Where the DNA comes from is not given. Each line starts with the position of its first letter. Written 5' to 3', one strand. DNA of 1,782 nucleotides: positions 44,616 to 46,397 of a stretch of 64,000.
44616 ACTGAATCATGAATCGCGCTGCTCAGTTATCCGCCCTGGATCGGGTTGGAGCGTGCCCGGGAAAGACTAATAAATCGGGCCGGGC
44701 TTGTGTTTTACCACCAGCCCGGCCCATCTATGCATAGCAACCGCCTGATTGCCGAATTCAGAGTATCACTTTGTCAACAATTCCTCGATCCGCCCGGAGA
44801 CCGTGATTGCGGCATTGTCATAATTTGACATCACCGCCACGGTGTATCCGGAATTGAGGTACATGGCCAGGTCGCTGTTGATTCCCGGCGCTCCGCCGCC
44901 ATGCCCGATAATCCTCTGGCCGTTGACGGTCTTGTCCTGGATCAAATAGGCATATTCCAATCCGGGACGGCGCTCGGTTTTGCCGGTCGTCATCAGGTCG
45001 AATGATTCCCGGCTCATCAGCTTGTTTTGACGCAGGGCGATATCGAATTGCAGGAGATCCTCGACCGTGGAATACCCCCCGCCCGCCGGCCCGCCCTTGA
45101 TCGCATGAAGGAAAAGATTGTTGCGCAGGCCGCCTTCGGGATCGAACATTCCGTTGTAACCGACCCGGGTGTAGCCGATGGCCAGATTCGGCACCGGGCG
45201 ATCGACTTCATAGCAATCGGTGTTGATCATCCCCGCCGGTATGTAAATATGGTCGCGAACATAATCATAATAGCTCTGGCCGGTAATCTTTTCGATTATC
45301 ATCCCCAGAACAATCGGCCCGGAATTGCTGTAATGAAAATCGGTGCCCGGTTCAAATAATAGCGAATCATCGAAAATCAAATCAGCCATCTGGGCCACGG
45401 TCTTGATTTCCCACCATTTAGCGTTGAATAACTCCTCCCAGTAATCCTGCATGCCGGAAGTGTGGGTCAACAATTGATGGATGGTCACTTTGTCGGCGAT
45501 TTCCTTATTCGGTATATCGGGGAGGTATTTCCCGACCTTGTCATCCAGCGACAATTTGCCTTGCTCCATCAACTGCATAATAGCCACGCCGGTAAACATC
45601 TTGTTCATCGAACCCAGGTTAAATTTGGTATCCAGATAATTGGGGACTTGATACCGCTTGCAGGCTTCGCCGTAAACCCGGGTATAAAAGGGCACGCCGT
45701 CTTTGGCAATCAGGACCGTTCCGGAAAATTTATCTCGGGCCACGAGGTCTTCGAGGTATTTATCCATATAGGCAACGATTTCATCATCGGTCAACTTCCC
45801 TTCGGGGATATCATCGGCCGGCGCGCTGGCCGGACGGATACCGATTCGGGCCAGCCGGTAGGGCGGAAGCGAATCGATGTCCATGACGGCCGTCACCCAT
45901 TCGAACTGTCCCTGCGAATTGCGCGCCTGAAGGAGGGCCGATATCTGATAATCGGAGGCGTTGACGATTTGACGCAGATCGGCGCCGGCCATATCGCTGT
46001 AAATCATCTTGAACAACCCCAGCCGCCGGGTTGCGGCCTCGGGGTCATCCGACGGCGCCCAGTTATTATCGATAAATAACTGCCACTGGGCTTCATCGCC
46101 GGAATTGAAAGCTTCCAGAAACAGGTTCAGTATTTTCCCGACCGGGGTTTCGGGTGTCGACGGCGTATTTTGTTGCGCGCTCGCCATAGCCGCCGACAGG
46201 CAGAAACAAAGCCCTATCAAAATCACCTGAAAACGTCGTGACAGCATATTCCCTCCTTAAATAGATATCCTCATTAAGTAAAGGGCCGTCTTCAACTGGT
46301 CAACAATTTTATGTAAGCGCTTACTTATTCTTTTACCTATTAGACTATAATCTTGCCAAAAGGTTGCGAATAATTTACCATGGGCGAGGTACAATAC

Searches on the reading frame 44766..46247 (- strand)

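Call 10: search_protein_families(library=pfam, proteins=[window:44766-46247:-])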
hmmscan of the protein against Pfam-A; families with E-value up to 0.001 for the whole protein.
window:44766-46247:- (493 aa): 1 family
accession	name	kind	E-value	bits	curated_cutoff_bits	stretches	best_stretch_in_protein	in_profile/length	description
PF00144.29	Beta-lactamase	-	4.8e-60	203.9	27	1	162-478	2-312/329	Beta-lactamase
